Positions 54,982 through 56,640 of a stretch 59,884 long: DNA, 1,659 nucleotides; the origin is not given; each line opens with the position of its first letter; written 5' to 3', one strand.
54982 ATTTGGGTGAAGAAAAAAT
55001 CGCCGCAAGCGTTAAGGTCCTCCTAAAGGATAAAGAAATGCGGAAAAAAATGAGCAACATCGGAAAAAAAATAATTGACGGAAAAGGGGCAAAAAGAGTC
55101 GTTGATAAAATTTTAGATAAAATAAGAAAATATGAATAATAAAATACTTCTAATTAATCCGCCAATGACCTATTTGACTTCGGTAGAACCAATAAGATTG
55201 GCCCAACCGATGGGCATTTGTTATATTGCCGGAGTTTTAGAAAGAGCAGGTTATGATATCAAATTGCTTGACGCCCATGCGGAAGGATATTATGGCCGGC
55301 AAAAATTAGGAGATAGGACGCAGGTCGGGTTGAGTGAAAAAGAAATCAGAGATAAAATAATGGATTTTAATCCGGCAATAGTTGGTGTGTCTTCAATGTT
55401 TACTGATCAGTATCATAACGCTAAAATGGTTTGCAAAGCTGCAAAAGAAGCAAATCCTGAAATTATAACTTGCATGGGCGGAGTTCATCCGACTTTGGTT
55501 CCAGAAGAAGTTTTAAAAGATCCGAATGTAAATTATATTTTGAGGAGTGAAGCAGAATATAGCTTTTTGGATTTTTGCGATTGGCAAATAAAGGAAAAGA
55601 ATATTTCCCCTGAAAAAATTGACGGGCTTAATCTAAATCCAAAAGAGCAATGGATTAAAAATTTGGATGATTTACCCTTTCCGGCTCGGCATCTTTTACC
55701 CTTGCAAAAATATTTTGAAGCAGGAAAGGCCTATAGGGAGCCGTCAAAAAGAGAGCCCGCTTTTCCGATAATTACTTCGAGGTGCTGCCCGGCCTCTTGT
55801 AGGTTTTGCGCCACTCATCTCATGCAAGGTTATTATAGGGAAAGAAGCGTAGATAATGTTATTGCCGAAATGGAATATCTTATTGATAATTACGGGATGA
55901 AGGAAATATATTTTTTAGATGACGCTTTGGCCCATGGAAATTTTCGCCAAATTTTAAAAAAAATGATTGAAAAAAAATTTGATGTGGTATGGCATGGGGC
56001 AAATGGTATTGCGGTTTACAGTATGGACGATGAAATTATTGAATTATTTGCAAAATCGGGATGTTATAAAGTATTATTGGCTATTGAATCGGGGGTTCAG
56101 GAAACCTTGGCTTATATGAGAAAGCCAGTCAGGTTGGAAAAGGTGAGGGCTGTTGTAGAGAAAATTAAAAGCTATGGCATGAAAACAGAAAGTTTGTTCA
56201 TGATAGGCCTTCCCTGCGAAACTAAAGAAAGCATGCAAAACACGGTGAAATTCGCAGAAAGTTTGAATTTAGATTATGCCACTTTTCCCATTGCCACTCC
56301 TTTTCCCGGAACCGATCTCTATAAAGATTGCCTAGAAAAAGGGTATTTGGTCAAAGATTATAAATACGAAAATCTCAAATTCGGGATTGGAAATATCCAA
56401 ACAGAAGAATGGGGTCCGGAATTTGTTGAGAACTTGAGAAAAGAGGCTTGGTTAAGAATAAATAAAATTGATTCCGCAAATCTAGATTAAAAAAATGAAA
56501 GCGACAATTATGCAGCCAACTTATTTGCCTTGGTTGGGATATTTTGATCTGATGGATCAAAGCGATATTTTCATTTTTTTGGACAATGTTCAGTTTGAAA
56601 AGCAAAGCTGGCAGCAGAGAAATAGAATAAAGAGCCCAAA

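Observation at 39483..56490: Three paralogous cobalamin-binding radical SAM enzymes interleaved with the nonulosonate genes (top candidate for an undescribed tailoring system)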

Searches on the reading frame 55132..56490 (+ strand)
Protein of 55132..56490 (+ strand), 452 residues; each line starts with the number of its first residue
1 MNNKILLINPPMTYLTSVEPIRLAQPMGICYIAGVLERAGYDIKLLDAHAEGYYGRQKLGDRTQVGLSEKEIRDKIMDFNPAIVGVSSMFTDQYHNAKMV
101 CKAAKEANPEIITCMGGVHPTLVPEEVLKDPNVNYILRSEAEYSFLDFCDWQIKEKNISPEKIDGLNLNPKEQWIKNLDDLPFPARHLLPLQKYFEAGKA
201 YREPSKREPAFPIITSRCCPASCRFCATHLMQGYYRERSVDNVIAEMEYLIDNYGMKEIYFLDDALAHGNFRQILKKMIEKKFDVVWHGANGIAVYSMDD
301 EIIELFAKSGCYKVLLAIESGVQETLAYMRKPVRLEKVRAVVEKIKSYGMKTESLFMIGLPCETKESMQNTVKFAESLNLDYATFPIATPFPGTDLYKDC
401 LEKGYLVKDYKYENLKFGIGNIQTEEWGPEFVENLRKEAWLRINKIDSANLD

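Call 3: search_protein_families(library=pfam, proteins=[window:55132-56490:+])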
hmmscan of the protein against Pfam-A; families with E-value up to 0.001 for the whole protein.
window:55132-56490:+ (452 aa): 2 families
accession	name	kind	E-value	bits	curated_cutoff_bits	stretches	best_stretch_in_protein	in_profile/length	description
PF02310.24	B12-binding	-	2.1e-21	76.5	32.1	1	25-145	13-117/121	B12 binding domain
PF04055.27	Radical_SAM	-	2.3e-20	73.9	29.5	1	213-375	1-166/166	Radical SAM superfamily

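Call 4: search_protein_families(library=ncbifam, proteins=[window:55132-56490:+])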
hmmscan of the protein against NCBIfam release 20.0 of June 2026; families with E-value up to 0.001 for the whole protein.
window:55132-56490:+ (452 aa): 29 families (the best 25 are shown)
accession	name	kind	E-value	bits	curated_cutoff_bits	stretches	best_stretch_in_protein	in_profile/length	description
NF038361.1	rSAM_Sden_1168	equivalog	2.5e-71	240.9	575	1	4-406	64-479/560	Sden_1168 family B12-binding radical SAM P-methyltransferase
TIGR03471.1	HpnJ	equivalog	9.8e-47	159.9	577.6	1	91-411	78-398/472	hopanoid biosynthesis associated radical SAM protein HpnJ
TIGR02026.1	BchE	equivalog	1.1e-41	143.2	481.35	1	4-413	1-400/497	magnesium-protoporphyrin IX monomethyl ester anaerobic oxidative cyclase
TIGR04479.1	bcpD_PhpK_rSAM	subfamily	5.4e-37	127.3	600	1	71-378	101-409/504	PhpK family radical SAM P-methyltransferase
TIGR03975.1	rSAM_ocin_1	subfamily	3.1e-27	95.4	281.85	1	72-373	120-425/606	RiPP maturation radical SAM C-methyltransferase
TIGR04072.2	rSAM_ladder_B12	equivalog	1.3e-26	93.2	360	1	25-408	17-380/443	lipid biosynthesis B12-binding/radical SAM protein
TIGR04014.1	B12_SAM_MJ_0865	equivalog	1.7e-24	86.4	360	1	97-401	57-359/434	methyl-coenzyme M reductase glutamine C-methyltransferase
TIGR04385.1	B12_rSAM_cofa1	equivalog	2.8e-24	86.1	450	1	23-378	17-364/438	B12 lower ligand biosynthesis radical SAM protein BzaD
TIGR04013.1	B12_SAM_MJ_1487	hypoth_equivalog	6.5e-24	84.5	251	1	69-398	31-355/382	TIGR04013 family B12-binding domain/radical SAM domain-containing protein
NF050148.1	rSAM_ApyD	equivalog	7.6e-24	84.1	750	1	26-399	25-392/645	RiPP biosynthesis radical SAM protein ApyD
TIGR04367.1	HpnR_B12_rSAM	equivalog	4.6e-22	78.2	650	1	4-411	2-383/490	hopanoid C-3 methylase HpnR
NF033070.1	rSAM_AprD4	equivalog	2.2e-21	76.3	500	1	175-407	167-397/456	AprD4 family radical SAM diol-dehydratase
TIGR04295.1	B12_rSAM_oligo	hypoth_equivalog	9.8e-19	67.3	400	1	5-335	2-318/422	TIGR04295 family B12-binding domain-containing radical SAM protein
TIGR00089.1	TIGR00089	subfamily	3.6e-16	59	251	1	206-385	136-325/429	MiaB/RimO family radical SAM methylthiotransferase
NF040542.1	rSAM_RCCLKC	equivalog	1.3e-12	47.7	450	1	81-388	49-360/423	arsinothricin biosynthesis radical SAM protein ArsL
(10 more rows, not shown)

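Call 10: search_solved_structures(query=window:55132-56490:+, max_evalue=0.01)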
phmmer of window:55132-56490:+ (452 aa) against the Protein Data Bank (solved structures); distinct sequences matched with E-value up to 0.01: 4.
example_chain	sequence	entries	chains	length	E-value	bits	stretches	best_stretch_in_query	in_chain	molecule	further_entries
6fd2_B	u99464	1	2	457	1.8e-16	63.2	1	204-406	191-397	Putative apramycin biosynthetic oxidoreductase 4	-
9ccb_A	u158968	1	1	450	1.7e-10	43.6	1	123-398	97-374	Radical SAM core domain-containing protein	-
2qgq_A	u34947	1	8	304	0.00016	23.9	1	214-383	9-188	Protein TM_1862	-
4jc0_A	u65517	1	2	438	0.00018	23.7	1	209-383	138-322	Ribosomal protein S12 methylthiotransferase RimO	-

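Call 13: find_homologous_proteins(query=window:55132-56490:+, max_evalue=1e-10)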
Query window:55132-56490:+ (452 aa): 2161 proteins with E <= 1e-10 among 6245 candidates; the best 120 are listed.
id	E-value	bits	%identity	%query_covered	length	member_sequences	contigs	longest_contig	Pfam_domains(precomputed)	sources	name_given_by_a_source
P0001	0.0e+0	1051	100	100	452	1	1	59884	PF04055.28,PF02310.25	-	-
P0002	2.7e-263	892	83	99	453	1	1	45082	PF04055.28,PF02310.25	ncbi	ncbi:MAG: radical SAM protein [Patescibacteria group bacterium]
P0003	2.3e-241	819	76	99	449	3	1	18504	PF04055.28,PF02310.25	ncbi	ncbi:MAG: radical SAM protein [Patescibacteria group bacterium]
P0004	8.2e-241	818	76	99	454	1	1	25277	PF04055.28,PF02310.25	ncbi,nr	ncbi:MAG: cobalamin B12-binding domain-containing protein [Candidatus Staskawiczbacteria bacterium]|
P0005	4.9e-240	815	76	99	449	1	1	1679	PF04055.28,PF02310.25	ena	-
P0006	4.6e-238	809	76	98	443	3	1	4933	PF04055.28,PF02310.25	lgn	-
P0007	5.4e-238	808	74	99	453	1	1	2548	PF04055.28,PF02310.25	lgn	-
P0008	4.6e-236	802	74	99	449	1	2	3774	PF04055.28,PF02310.25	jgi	-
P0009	1.4e-234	797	74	100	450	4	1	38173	PF04055.28,PF02310.25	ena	-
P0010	1.8e-234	797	75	98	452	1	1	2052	PF04055.28,PF02310.25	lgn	-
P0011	8.0e-234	795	73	99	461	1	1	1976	PF04055.28,PF02310.25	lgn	-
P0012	1.6e-233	794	74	98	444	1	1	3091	PF04055.28,PF02310.25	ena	-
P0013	6.6e-232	788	72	99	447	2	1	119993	PF04055.28,PF02310.25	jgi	jgi:magnesium-protoporphyrin IX monomethyl ester (oxidative) cyclase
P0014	4.9e-229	779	73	99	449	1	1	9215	PF04055.28,PF02310.25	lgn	-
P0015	6.0e-226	769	72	100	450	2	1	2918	PF04055.28,PF02310.25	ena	-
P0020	1.2e-201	688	66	98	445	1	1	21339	PF04055.28,PF02310.25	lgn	-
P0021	2.5e-199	681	65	99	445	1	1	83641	PF04055.28,PF02310.25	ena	-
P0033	1.3e-100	355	41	98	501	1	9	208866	PF04055.28,PF02310.25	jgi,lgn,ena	jgi:magnesium-protoporphyrin IX monomethyl ester (oxidative) cyclase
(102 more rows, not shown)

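Call 15: find_encoding_contigs(protein=P0013, flank=10000, max_places=2)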
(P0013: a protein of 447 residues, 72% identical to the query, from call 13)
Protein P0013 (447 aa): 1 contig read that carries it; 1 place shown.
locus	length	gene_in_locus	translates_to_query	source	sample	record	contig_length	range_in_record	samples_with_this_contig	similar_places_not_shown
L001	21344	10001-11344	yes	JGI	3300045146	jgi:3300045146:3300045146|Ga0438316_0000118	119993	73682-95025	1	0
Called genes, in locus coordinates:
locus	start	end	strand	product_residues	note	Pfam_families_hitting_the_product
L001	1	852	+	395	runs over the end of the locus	-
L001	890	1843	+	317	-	PF01073:3Beta_HSD, PF01370:Epimerase, PF02719:Polysacc_synt_2, PF04321:RmlD_sub_bind (weak), PF07993:NAD_binding_4 (weak), PF13460:NAD_binding_10, PF16363:GDP_Man_Dehyd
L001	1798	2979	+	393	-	PF01041:DegT_DnrJ_EryC1, PF00155:Aminotran_1_2 (weak)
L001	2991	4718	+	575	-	-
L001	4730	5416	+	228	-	PF13489:Methyltransf_23, PF01209:Ubie_methyltran, PF02353:CMAS, PF03848:TehB, PF13847:Methyltransf_31, PF08241:Methyltransf_11, PF08242:Methyltransf_12, PF13649:Methyltransf_25, +1 more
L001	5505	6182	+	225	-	PF21553:Formyl_trans_C_2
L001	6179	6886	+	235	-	PF02585:PIG-L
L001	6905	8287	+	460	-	PF02310:B12-binding, PF04055:Radical_SAM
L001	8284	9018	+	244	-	PF02348:CTP_transf_3, PF12804:NTP_transf_3 (faint)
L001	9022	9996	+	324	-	PF04101:Glyco_tran_28_C (weak)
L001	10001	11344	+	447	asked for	PF02310:B12-binding, PF04055:Radical_SAM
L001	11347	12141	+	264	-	PF03848:TehB (weak), PF13489:Methyltransf_23, PF01209:Ubie_methyltran, PF13847:Methyltransf_31, PF08241:Methyltransf_11, PF08242:Methyltransf_12, PF13649:Methyltransf_25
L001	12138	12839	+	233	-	PF08889:WbqC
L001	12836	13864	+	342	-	PF03102:NeuB, PF08666:SAF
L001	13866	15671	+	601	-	PF00664:ABC_membrane, PF00005:ABC_tran, PF02463:SMC_N (faint)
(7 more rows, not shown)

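Call 16: find_encoding_contigs(protein=P0021, flank=10000, max_places=2)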
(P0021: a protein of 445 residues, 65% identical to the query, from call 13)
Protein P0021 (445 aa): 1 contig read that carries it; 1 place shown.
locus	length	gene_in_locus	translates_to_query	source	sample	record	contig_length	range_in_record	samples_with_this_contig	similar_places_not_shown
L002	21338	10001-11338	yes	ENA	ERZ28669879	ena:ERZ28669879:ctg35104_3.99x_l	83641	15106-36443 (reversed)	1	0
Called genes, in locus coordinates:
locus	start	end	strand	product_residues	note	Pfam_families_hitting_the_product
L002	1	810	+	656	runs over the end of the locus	PF13238:AAA_18 (faint), PF00009:GTP_EFTU, PF01926:MMR_HSR1 (faint), PF03144:GTP_EFTU_D2 (weak), PF22594:GTP-eEF1A_C, PF01583:APS_kinase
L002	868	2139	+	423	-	PF00685:Sulfotransfer_1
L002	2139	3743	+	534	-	-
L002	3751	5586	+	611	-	PF00664:ABC_membrane, PF00005:ABC_tran, PF02463:SMC_N (weak)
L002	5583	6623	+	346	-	PF05050:Methyltransf_21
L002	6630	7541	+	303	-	PF01370:Epimerase, PF04321:RmlD_sub_bind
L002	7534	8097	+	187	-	PF02348:CTP_transf_3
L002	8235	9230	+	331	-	-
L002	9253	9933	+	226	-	PF13489:Methyltransf_23, PF13847:Methyltransf_31, PF08241:Methyltransf_11, PF13649:Methyltransf_25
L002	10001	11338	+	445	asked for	PF02310:B12-binding, PF04055:Radical_SAM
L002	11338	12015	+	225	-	PF08889:WbqC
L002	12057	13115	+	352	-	PF03102:NeuB, PF08666:SAF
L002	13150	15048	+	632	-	-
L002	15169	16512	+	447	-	-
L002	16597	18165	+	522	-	PF14516:AAA_35, PF09820:AAA-ATPase_like (faint)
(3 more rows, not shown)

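Call 47: find_encoding_contigs(protein=P0002, flank=10000, max_places=1)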
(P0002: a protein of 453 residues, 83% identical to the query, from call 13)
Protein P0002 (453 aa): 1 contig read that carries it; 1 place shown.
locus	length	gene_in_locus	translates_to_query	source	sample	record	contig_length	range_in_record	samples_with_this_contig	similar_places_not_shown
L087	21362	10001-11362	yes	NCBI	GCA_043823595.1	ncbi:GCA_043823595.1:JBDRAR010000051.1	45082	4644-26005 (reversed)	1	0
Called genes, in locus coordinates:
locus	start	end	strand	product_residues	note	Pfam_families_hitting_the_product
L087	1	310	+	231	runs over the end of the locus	PF02348:CTP_transf_3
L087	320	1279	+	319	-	PF00389:2-Hacid_dh, PF07991:KARI_N (faint), PF02826:2-Hacid_dh_C, PF03446:NAD_binding_2 (weak)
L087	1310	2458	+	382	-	-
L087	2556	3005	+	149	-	-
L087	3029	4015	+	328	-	PF00106:adh_short (weak), PF01073:3Beta_HSD, PF01370:Epimerase, PF02719:Polysacc_synt_2, PF04321:RmlD_sub_bind (faint), PF05368:NmrA (weak), PF16363:GDP_Man_Dehyd, PF13460:NAD_binding_10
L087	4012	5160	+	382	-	PF01041:DegT_DnrJ_EryC1, PF00155:Aminotran_1_2, PF01053:Cys_Met_Meta_PP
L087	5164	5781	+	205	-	PF13489:Methyltransf_23 (weak), PF13649:Methyltransf_25, PF13847:Methyltransf_31 (weak), PF08241:Methyltransf_11, PF08242:Methyltransf_12 (weak)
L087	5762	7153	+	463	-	PF02310:B12-binding, PF04055:Radical_SAM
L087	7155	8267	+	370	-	PF03102:NeuB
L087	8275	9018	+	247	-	PF02348:CTP_transf_3, PF12804:NTP_transf_3 (weak)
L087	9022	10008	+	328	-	PF04101:Glyco_tran_28_C (weak)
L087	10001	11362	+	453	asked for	PF02310:B12-binding, PF04055:Radical_SAM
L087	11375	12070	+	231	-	PF08889:WbqC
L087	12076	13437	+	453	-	-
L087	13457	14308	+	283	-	-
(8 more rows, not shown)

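Call 48: find_encoding_contigs(protein=P0009, flank=10000, max_places=1)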
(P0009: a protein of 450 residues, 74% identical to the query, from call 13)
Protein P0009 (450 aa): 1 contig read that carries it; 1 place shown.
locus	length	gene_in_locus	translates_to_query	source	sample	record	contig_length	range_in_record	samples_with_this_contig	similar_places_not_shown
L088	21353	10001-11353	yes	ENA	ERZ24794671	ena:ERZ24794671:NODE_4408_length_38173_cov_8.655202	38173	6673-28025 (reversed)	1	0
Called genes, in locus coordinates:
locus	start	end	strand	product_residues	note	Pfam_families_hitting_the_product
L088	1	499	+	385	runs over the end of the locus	PF02350:Epimerase_2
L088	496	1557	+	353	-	PF00291:PALP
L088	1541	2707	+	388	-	PF00465:Fe-ADH, PF13685:Fe-ADH_2 (weak), PF25137:ADH_Fe_C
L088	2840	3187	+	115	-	PF03692:CxxCxxCC (weak)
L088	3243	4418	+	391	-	-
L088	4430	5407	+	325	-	PF00106:adh_short (weak), PF01073:3Beta_HSD, PF01370:Epimerase, PF02719:Polysacc_synt_2, PF04321:RmlD_sub_bind, PF05368:NmrA, PF16363:GDP_Man_Dehyd, PF13460:NAD_binding_10, +3 more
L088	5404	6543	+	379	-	PF00155:Aminotran_1_2, PF01041:DegT_DnrJ_EryC1, PF01053:Cys_Met_Meta_PP (weak), PF01212:Beta_elim_lyase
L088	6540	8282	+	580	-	-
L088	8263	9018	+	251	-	PF02348:CTP_transf_3, PF12804:NTP_transf_3 (weak)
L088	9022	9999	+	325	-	-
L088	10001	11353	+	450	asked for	PF02310:B12-binding, PF04055:Radical_SAM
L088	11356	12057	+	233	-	PF08889:WbqC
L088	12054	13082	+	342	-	PF03102:NeuB, PF08666:SAF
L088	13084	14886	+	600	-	PF00664:ABC_membrane, PF00005:ABC_tran, PF02463:SMC_N (faint)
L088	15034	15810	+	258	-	PF03328:HpcH_HpaI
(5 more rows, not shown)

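Call 49: find_encoding_contigs(protein=P0020, flank=10000, max_places=1)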
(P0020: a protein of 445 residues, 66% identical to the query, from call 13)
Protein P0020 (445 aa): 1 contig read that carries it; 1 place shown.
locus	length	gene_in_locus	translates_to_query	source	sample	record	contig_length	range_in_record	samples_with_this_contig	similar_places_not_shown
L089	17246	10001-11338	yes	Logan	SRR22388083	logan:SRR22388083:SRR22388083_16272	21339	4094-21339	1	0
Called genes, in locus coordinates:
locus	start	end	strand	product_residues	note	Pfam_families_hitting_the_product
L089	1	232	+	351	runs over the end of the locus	PF07460:NUMOD3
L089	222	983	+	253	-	PF10609:ParA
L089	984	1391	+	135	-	-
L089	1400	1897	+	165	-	-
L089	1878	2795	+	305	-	-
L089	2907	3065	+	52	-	-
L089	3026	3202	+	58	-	-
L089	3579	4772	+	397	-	PF01555:N6_N4_Mtase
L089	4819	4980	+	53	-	-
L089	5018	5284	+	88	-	-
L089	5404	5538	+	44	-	-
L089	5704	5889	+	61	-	-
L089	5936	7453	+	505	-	-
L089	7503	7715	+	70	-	-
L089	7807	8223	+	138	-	-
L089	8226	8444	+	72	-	-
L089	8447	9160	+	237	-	-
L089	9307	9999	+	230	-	PF02348:CTP_transf_3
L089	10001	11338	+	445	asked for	PF02310:B12-binding, PF04055:Radical_SAM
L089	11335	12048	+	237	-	PF08889:WbqC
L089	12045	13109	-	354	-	PF01973:MptE-like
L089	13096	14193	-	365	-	PF01973:MptE-like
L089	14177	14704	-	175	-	PF00551:Formyl_trans_N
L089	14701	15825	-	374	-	PF01973:MptE-like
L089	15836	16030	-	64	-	-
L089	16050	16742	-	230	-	PF13489:Methyltransf_23, PF13649:Methyltransf_25, PF08241:Methyltransf_11, PF08242:Methyltransf_12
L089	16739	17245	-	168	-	?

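Call 64: find_encoding_contigs(protein=P0033, flank=8000, max_places=2)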
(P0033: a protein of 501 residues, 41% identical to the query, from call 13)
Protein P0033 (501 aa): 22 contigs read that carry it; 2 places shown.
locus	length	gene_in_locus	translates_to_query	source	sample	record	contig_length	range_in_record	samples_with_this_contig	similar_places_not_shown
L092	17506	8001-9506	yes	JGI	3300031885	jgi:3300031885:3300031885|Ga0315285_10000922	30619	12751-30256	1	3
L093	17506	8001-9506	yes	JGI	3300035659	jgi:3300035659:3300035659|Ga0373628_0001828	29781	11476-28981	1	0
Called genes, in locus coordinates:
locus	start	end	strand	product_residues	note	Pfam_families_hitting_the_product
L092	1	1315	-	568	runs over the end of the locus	PF02366:PMT, PF13231:PMT_2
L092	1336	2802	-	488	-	PF04055:Radical_SAM, PF13186:SPASM (faint)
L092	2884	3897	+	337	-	PF04055:Radical_SAM, PF13186:SPASM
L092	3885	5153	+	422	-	PF13439:Glyco_transf_4, PF00534:Glycos_transf_1, PF13692:Glyco_trans_1_4, PF13524:Glyco_trans_1_2 (weak)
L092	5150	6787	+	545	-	PF13231:PMT_2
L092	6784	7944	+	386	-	PF01075:Glyco_transf_9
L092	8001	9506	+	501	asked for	PF02310:B12-binding, PF04055:Radical_SAM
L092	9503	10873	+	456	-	PF02310:B12-binding, PF04055:Radical_SAM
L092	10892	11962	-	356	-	PF00657:Lipase_GDSL, PF13472:Lipase_GDSL_2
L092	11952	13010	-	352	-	PF00657:Lipase_GDSL, PF13472:Lipase_GDSL_2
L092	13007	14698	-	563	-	PF02543:Carbam_trans_N, PF00814:TsaD (weak), PF16861:Carbam_trans_C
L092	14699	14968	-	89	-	-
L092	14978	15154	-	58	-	PF19451:DUF5989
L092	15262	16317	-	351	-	PF00535:Glycos_transf_2, PF26629:GT2_TM_C (faint)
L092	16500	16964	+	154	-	-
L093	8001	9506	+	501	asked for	PF02310:B12-binding, PF04055:Radical_SAM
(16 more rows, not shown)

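Call 70: find_related_loci(query=A4, collection=metagenome_contigs, flank=8000)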
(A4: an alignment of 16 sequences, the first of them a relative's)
Query A4 (452 aa) in metagenome_contigs; peptide patterns used: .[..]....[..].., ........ (x = any residue, [..] = any of these).
282 stretches matched a pattern; 11 encode a relative of the query (tblastn E <= 1e-3); 11 distinct loci.
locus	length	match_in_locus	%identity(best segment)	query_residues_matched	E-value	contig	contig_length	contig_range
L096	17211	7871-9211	76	1-447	0e+0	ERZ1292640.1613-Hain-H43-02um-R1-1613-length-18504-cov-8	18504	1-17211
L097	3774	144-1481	74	1-446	0e+0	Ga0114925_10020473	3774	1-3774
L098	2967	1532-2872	75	1-447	0e+0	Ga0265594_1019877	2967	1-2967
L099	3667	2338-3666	75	1-443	0e+0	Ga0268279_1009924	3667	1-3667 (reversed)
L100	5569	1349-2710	50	1-444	5e-151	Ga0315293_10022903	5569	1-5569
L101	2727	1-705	56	213-444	1e-88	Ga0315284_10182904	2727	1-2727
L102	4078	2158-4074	29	25-385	1e-42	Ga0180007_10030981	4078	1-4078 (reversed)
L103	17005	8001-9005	30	78-415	1e-35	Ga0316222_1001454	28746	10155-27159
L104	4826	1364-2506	25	12-413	1e-27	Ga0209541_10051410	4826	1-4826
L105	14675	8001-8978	23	59-396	5e-16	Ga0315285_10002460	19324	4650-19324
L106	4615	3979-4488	23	6-184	5e-6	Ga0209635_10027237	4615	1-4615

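Call 71: find_related_loci(query=A4, collection=viral_contigs, flank=8000)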
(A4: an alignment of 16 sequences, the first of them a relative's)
Query A4 (452 aa) in viral_contigs; peptide patterns used: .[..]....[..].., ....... (x = any residue, [..] = any of these).
16 stretches matched a pattern, but none encodes a relative of the query by tblastn (E <= 1e-3).

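Call 73: search_protein_families(library=phrogs, proteins=[L089:222-983:+, L089:984-1391:+, L089:1400-1897:+, L089:1878-2795:+, L089:3579-4772:+, L089:5936-7453:+, L089:7807-8223:+, L089:8447-9160:+, L089:12045-13109:-, L089:14177-14704:-], max_evalue=0.001)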
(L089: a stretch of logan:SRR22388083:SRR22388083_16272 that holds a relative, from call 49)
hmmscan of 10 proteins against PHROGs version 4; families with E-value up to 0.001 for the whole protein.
L089:222-983:+ (253 aa): 1 family
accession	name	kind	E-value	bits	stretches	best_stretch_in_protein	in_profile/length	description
phrog_164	-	DNA, RNA and nucleotide metabolism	8.2e-08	32.7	1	6-132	224-355/500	ParA-like partition protein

L089:984-1391:+ (135 aa): 0 families

L089:1400-1897:+ (165 aa): 0 families

L089:1878-2795:+ (305 aa): 0 families

L089:3579-4772:+ (397 aa): 4 families
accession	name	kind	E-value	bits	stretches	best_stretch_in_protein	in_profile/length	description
phrog_67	-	other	6.7e-26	92.5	1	17-385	185-344/743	DNA methyltransferase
phrog_498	-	other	3.7e-12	46.6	1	341-388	377-424/633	DNA methyltransferase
phrog_3008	-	other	1.4e-11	45.1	1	344-384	171-211/244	DNA methyltransferase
phrog_8769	-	other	3.2e-09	37.5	1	343-383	12-52/71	methyltransferase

L089:5936-7453:+ (505 aa): 0 families

L089:7807-8223:+ (138 aa): 0 families

L089:8447-9160:+ (237 aa): 0 families

L089:12045-13109:- (354 aa): 1 family
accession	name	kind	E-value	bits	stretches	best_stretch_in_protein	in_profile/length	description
phrog_4603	-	other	0.00041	21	0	224-314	74-161/178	alpha-2;3-sialyltransferase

L089:14177-14704:- (175 aa): 1 family
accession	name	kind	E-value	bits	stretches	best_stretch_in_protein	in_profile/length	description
phrog_9240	-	moron, auxiliary metabolic gene and host takeover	3.1e-12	47.6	1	12-164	11-171/199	cyanobacterial phosphoribosylglycinamide formyltransferase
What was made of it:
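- Tried and rejected: L089 as a phage: only ParA and DNA-methylase PHROG hits, with no structural genes, so this is inconclusive (call 73).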
